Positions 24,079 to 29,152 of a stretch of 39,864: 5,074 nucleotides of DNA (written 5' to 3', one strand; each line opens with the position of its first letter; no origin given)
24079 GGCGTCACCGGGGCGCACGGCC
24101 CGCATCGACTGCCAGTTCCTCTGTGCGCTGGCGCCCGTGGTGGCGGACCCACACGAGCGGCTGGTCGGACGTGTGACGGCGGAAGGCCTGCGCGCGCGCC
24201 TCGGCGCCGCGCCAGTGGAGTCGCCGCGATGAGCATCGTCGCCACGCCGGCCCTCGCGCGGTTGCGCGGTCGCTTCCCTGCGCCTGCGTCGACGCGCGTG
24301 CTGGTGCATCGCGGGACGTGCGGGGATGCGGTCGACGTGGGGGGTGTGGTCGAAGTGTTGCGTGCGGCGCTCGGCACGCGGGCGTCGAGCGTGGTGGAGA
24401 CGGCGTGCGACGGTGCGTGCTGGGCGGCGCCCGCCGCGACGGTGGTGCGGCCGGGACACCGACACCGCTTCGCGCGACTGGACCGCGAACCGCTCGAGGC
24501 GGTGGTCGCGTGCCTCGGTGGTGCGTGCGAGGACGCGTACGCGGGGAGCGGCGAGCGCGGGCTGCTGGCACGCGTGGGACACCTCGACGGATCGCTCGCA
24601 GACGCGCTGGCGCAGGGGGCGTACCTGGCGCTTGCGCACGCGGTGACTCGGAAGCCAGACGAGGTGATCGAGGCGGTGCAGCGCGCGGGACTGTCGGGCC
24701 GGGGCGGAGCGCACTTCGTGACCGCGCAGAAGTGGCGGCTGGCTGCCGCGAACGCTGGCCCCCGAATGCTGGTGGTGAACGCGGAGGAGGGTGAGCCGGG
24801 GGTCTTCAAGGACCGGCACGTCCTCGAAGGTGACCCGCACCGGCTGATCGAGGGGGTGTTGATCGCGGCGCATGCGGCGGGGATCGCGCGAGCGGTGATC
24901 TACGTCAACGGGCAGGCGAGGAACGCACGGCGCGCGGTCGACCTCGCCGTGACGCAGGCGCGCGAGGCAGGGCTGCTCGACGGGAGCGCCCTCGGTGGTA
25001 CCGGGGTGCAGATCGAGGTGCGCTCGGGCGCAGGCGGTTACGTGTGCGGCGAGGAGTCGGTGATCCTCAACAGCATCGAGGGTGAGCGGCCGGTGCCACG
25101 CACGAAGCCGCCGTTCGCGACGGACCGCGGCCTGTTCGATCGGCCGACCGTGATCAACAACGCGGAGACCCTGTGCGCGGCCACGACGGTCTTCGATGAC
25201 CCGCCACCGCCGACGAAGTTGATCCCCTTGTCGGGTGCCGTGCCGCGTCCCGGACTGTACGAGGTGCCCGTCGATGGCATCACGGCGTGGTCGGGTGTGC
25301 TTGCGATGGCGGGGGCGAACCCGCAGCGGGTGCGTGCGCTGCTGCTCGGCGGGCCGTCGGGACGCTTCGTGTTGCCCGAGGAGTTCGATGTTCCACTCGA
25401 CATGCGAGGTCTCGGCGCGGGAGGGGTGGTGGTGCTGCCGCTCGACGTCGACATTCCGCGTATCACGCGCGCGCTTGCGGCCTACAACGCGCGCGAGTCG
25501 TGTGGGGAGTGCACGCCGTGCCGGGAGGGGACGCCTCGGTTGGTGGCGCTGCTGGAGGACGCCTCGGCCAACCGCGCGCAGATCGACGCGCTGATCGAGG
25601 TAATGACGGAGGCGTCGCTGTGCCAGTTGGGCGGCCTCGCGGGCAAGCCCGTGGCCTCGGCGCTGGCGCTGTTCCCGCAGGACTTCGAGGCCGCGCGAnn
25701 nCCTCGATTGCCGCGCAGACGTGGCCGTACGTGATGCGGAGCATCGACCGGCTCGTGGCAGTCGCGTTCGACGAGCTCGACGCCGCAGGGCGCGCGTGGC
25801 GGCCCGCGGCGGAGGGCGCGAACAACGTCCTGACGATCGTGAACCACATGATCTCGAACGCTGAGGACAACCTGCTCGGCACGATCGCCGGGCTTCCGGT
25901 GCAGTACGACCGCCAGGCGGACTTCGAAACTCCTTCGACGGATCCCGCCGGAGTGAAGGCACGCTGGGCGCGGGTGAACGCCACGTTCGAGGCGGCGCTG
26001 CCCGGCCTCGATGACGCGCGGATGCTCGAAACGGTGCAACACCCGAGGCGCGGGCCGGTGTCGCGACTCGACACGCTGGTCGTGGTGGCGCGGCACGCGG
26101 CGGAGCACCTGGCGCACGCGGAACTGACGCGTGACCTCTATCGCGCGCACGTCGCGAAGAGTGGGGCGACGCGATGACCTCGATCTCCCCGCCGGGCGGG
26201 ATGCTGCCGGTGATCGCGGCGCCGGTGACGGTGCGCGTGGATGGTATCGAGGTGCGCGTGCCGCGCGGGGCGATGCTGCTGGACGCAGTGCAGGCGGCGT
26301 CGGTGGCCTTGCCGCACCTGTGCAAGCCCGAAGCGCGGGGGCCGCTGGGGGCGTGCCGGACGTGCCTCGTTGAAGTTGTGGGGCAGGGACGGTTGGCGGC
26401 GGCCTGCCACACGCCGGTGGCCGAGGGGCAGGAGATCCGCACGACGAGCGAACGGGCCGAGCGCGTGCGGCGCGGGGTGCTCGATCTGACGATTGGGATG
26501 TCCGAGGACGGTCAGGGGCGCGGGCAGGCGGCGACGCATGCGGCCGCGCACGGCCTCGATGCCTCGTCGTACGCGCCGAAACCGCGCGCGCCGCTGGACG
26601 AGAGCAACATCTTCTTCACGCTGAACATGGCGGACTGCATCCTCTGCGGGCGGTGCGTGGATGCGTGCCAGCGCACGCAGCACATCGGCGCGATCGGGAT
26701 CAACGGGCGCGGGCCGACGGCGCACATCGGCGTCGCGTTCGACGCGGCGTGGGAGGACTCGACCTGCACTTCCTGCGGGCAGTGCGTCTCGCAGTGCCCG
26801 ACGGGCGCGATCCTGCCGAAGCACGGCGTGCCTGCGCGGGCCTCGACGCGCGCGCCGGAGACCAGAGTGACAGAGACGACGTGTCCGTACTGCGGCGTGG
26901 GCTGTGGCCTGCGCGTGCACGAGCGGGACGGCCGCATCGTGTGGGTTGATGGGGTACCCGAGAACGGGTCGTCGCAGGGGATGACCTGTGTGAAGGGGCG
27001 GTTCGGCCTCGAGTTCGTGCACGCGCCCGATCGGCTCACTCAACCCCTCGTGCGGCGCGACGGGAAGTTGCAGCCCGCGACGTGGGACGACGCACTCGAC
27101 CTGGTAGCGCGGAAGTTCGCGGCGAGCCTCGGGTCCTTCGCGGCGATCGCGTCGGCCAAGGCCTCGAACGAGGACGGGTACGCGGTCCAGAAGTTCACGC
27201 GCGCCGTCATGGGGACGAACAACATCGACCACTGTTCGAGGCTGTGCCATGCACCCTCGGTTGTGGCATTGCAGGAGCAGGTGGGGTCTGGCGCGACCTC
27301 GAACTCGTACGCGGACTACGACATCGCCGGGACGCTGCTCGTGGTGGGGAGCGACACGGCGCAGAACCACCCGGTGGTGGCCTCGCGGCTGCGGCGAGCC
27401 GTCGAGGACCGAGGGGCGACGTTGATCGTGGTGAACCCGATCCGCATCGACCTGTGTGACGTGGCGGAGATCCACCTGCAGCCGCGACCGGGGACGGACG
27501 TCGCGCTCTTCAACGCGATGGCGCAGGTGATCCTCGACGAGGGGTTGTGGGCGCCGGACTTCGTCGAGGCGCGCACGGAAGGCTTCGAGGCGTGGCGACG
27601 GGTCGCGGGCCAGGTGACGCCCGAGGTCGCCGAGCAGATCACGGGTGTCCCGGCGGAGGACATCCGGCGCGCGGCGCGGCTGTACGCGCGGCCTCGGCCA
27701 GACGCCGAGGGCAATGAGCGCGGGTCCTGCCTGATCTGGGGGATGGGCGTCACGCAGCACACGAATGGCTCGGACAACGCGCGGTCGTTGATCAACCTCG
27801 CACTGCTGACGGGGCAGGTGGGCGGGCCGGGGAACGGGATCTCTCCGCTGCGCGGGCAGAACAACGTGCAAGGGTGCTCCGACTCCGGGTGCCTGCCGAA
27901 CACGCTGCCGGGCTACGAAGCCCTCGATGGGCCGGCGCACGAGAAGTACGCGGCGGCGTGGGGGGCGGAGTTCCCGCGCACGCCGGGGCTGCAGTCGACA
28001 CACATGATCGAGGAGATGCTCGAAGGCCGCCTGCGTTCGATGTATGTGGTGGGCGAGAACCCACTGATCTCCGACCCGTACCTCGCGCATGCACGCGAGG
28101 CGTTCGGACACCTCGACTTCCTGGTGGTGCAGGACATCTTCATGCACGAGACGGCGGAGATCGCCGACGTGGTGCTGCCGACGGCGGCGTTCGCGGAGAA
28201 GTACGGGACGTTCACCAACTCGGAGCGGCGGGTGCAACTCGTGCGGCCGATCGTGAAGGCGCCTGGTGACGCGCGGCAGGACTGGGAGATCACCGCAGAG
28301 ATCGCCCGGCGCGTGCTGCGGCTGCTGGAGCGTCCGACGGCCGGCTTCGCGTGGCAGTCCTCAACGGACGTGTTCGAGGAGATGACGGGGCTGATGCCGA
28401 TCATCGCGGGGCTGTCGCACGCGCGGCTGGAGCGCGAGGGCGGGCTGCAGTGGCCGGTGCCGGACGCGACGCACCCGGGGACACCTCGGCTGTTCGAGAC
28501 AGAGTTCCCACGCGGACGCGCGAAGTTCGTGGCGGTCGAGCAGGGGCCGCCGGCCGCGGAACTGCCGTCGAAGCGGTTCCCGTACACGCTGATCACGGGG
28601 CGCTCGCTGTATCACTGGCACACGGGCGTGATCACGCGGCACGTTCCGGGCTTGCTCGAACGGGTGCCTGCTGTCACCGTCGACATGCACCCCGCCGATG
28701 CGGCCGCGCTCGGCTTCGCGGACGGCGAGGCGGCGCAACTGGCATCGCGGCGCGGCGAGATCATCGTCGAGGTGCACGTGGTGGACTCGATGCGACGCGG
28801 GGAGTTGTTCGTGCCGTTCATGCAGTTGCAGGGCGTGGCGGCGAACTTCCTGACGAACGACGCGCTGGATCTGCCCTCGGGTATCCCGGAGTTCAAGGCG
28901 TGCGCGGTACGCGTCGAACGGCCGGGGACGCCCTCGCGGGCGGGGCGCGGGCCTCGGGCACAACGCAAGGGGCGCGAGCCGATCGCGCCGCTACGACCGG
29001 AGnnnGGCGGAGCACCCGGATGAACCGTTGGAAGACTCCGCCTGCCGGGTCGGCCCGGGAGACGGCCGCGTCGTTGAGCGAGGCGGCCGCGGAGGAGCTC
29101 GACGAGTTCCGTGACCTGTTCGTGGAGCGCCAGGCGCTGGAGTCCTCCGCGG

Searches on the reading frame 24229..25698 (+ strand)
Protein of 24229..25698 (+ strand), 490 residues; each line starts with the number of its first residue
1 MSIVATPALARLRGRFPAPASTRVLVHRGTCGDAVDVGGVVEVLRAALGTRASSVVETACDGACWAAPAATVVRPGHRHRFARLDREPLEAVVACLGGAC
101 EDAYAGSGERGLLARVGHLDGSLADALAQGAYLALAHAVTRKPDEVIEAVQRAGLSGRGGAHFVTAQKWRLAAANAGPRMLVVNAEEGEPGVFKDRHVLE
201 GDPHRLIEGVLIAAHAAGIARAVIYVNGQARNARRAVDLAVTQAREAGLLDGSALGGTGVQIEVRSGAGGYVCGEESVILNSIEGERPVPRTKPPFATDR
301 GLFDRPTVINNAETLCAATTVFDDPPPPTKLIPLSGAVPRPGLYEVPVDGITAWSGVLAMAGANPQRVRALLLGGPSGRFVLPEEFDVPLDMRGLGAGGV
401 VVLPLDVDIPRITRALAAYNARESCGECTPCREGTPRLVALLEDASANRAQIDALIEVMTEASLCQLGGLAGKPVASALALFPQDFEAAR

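Call 74: search_protein_families(library=pfam, proteins=[window:24229-25698:+], max_evalue=0.00001)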
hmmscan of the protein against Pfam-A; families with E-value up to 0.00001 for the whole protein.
window:24229-25698:+ (490 aa): 2 families
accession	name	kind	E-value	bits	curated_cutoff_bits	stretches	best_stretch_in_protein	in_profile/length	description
PF01512.22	Complex1_51K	-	1.3e-40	139.2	31.2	1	150-317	1-147/150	Nuo51 FMN-binding domain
PF10589.14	NADH_4Fe-4S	-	9.5e-20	70.7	23.5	1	412-488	2-84/85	NADH-ubiquinone oxidoreductase-F iron-sulfur binding region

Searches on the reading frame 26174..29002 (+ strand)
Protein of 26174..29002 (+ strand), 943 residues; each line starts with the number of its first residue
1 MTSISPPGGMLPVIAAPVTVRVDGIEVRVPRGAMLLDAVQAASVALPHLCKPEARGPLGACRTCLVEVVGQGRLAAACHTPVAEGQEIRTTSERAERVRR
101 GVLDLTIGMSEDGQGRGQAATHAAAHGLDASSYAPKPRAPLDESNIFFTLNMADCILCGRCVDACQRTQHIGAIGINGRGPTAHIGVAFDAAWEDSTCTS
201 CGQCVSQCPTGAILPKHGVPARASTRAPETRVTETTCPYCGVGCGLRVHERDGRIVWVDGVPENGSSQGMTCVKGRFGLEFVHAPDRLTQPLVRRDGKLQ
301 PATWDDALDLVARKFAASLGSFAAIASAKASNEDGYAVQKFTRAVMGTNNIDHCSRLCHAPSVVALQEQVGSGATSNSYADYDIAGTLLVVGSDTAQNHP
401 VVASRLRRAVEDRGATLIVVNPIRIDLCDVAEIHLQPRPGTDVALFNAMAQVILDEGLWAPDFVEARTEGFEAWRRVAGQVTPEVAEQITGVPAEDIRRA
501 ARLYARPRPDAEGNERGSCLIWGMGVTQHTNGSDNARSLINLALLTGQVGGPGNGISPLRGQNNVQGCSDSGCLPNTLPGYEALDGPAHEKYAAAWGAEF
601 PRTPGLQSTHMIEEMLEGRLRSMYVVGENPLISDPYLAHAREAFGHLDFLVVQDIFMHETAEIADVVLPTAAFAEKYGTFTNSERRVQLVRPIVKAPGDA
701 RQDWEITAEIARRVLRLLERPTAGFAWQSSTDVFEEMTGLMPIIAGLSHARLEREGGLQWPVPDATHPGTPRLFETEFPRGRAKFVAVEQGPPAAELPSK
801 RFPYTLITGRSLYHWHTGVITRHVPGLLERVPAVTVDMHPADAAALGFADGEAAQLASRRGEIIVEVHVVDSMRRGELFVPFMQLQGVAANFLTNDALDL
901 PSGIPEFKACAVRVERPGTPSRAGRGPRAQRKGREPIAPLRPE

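Call 74: search_protein_families(library=pfam, proteins=[window:26174-29002:+], max_evalue=0.00001)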
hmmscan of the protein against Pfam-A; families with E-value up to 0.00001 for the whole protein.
window:26174-29002:+ (943 aa): 9 families
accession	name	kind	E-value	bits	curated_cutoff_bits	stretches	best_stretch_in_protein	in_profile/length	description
PF00384.28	Molybdopterin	-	7.5e-71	239.4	24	1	287-712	1-352/353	Molybdopterin oxidoreductase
PF01568.27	Molydop_binding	-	1.6e-27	96.1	26.8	1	805-911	2-110/110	Molydopterin dinucleotide binding domain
PF04879.21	Molybdop_Fe4S4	-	4.4e-20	71.8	22.7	1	231-283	2-54/55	Molybdopterin oxidoreductase Fe4S4 domain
PF13510.11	Fer2_4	-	3.6e-18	65.8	22.8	1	16-92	2-81/82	2Fe-2S iron-sulfur cluster binding domain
PF00037.32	Fer4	-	1e-09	38.2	21.1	1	194-213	4-23/24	4Fe-4S binding domain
PF12838.12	Fer4_7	-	1.5e-08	35.4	27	1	155-212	2-52/52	4Fe-4S dicluster domain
PF13187.11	Fer4_9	-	9.9e-07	29.1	27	0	198-242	2-42/52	4Fe-4S dicluster domain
PF14697.11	Fer4_21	-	8.1e-06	26.3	35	1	151-213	4-57/59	4Fe-4S dicluster domain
PF13183.11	Fer4_8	-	8.6e-06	26.6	27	1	152-211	2-67/68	4Fe-4S dicluster domain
